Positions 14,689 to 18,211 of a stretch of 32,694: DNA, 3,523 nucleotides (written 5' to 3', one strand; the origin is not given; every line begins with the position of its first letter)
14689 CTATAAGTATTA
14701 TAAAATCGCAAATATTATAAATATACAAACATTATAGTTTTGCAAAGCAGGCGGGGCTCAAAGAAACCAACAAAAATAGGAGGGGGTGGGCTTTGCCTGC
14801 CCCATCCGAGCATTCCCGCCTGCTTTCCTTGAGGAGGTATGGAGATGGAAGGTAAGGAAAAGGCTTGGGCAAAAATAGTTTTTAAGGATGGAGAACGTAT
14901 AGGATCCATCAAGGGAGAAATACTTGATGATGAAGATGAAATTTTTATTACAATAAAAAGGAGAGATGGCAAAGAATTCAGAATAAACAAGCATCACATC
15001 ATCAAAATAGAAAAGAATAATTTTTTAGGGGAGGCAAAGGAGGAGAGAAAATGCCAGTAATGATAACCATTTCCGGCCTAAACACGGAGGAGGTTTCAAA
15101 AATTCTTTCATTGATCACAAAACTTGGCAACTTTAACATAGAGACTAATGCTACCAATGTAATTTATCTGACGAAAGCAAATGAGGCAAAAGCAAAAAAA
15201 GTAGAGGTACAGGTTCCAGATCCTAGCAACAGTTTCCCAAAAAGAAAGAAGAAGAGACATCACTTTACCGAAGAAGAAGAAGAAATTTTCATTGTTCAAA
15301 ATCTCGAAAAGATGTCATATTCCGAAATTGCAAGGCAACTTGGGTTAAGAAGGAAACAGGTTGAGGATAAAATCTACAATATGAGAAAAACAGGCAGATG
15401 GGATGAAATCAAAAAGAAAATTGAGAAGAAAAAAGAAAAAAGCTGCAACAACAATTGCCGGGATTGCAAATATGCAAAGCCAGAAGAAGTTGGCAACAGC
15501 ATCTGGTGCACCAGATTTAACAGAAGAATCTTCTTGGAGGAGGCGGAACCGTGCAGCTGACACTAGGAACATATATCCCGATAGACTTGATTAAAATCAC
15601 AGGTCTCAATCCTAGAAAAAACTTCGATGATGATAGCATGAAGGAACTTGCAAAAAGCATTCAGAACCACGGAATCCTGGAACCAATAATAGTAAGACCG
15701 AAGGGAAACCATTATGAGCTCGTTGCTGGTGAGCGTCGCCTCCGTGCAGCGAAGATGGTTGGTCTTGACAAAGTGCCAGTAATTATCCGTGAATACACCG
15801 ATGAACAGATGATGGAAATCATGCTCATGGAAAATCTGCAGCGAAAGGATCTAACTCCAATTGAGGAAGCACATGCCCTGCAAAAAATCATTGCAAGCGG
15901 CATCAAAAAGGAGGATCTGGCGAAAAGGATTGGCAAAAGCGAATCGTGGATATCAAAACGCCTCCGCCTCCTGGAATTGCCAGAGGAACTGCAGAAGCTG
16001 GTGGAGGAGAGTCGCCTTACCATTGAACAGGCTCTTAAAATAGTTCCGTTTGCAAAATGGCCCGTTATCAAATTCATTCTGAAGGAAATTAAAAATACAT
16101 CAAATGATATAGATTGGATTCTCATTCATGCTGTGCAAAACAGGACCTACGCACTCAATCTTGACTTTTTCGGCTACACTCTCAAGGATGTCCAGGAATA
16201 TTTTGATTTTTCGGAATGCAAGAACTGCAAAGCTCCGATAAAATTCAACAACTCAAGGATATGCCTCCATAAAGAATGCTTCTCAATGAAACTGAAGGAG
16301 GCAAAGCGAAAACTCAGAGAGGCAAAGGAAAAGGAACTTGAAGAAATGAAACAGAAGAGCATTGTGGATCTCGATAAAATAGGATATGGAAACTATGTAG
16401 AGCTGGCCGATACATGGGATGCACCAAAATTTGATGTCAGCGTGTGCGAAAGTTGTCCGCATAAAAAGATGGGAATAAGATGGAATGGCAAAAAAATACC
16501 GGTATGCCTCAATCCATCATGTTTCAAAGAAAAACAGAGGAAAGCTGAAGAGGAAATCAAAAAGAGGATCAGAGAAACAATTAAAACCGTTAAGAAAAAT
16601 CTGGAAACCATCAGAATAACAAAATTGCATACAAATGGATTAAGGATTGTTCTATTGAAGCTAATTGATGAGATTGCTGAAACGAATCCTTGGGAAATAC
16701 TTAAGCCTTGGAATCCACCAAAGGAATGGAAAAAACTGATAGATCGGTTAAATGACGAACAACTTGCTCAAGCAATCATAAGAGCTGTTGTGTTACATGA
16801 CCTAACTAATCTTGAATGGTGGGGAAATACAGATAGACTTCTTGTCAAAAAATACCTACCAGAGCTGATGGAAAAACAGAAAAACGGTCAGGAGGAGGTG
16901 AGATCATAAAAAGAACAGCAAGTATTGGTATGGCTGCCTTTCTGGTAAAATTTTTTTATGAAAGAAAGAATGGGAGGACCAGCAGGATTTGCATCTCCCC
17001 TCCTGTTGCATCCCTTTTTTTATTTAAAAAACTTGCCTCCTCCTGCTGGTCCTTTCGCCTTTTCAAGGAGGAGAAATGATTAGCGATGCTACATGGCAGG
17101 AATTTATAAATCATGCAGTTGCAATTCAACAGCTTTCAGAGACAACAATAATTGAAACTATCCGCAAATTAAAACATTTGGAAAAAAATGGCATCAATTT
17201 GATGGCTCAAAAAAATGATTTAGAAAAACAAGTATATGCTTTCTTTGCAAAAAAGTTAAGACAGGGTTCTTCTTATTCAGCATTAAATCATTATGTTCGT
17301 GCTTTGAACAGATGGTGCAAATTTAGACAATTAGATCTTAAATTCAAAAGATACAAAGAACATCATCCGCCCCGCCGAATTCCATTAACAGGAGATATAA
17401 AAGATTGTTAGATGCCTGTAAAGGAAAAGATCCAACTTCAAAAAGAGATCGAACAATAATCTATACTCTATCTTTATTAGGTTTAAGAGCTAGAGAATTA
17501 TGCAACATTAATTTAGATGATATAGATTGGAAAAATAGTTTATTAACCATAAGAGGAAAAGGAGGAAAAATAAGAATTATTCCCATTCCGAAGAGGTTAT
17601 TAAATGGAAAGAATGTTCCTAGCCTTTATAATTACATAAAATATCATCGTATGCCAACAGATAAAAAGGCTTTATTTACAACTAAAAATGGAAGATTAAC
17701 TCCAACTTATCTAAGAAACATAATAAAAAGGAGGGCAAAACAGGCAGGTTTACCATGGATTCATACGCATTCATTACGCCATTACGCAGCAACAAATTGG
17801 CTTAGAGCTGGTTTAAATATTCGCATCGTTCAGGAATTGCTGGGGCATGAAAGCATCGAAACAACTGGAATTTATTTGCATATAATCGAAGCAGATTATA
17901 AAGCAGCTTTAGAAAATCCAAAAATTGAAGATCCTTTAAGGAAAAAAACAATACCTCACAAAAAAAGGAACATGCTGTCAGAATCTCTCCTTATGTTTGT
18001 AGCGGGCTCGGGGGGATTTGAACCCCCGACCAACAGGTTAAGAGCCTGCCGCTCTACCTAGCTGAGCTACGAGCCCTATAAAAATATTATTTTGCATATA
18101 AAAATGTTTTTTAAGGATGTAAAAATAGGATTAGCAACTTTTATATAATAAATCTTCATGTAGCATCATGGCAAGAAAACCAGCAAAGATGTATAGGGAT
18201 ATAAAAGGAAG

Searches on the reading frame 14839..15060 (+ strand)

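Call 7: search_protein_families(library=pfam, max_evalue=0.01, proteins=[window:14839-15060:+])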
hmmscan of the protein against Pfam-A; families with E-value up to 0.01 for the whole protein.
window:14839-15060:+ (73 aa): 1 family
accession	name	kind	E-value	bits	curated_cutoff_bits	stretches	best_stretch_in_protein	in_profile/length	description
PF06289.16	FlbD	-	0.0041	17.1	24.7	1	37-60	2-25/59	Flagellar and Swarming motility proteins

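Call 10: search_protein_families(library=phrogs, max_evalue=0.01, proteins=[window:14839-15060:+])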
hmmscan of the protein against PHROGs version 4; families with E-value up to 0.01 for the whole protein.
window:14839-15060:+ (73 aa): 0 families

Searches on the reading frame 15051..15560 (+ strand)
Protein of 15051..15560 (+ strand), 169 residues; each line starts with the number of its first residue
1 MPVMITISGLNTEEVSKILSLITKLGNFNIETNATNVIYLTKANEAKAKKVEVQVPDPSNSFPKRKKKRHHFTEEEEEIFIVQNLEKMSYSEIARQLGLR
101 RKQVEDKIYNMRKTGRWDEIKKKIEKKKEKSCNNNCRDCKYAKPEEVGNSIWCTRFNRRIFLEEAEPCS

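Call 7: search_protein_families(library=pfam, max_evalue=0.01, proteins=[window:15051-15560:+])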
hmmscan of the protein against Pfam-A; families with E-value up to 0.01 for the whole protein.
window:15051-15560:+ (169 aa): 3 families
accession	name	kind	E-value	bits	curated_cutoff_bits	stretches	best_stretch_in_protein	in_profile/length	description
PF08281.18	Sigma70_r4_2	-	2.6e-05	24.2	25.7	1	74-112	13-51/54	Sigma-70, region 4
PF21476.4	PF0610-like_N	-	0.0022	18.6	33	1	86-114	13-41/50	PF0610-like, N-terminal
PF00249.37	Myb_DNA-binding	-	0.0027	18.3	24.4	0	71-110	3-44/46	Myb-like DNA-binding domain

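Call 10: search_protein_families(library=phrogs, max_evalue=0.01, proteins=[window:15051-15560:+])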
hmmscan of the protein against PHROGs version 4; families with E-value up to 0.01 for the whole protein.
window:15051-15560:+ (169 aa): 5 families
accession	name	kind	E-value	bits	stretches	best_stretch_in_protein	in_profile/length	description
phrog_323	-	transcription regulation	3e-08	34.6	1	46-125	130-199/319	transcriptional regulator, D5-like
phrog_14101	-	transcription regulation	0.001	20.6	1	74-130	8-66/103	transcriptional regulator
phrog_1190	-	transcription regulation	0.0012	19.7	1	65-109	105-149/167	RNA polymerase sigma factor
phrog_2713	-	unknown function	0.0018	18.3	1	13-128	370-479/520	-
phrog_509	-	head and packaging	0.0086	16.6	0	73-158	8-94/238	terminase small subunit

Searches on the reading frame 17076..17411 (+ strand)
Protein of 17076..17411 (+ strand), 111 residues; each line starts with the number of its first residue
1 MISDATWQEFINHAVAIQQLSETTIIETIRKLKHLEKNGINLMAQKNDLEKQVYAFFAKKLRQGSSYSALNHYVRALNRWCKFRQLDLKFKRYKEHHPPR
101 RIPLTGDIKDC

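Call 7: search_protein_families(library=pfam, max_evalue=0.01, proteins=[window:17076-17411:+])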
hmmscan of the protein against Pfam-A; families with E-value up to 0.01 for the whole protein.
window:17076-17411:+ (111 aa): 1 family
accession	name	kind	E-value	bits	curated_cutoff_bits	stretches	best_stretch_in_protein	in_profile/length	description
PF02890.19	DUF226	-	0.009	16.5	25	0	25-64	90-129/139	Borrelia family of unknown function DUF226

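Call 10: search_protein_families(library=phrogs, max_evalue=0.01, proteins=[window:17076-17411:+])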
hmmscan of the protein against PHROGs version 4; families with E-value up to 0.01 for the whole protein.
window:17076-17411:+ (111 aa): 1 family
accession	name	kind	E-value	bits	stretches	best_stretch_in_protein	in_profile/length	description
phrog_1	-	integration and excision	0.0015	18.9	1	3-87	167-246/611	integrase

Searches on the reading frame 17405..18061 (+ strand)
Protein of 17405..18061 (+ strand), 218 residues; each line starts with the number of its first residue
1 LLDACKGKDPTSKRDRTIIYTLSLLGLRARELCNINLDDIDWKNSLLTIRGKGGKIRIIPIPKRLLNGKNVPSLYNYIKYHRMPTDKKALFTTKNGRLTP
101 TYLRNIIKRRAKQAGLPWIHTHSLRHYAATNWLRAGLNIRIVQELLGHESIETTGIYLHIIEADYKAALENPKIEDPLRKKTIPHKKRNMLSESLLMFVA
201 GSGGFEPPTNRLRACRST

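Call 7: search_protein_families(library=pfam, max_evalue=0.01, proteins=[window:17405-18061:+])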
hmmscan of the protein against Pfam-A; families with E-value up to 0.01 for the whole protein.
window:17405-18061:+ (218 aa): 1 family
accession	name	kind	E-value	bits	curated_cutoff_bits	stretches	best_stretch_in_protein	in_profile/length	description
PF00589.27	Phage_integrase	-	8e-33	114.1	27.1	1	2-160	12-168/172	Phage integrase family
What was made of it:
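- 17076..18061 (+): Tyrosine integrase split by a 1-nt frameshift in an A run near 17400; its 3' end overlaps tRNA-Lys. Pfam Phage_integrase 8e-33 (call 7).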

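Call 10: search_protein_families(library=phrogs, max_evalue=0.01, proteins=[window:17405-18061:+])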
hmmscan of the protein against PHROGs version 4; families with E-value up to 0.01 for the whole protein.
window:17405-18061:+ (218 aa): 4 families
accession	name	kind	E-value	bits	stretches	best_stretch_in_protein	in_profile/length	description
phrog_216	-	integration and excision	1.5e-36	127.1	1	1-171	64-235/301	integrase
phrog_1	-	integration and excision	5.3e-36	126.1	1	2-170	280-445/611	integrase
phrog_7685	-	integration and excision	3.3e-08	34.4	1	75-166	138-229/240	integrase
phrog_7269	-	integration and excision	6.9e-08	33.3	1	103-169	13-78/89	integrase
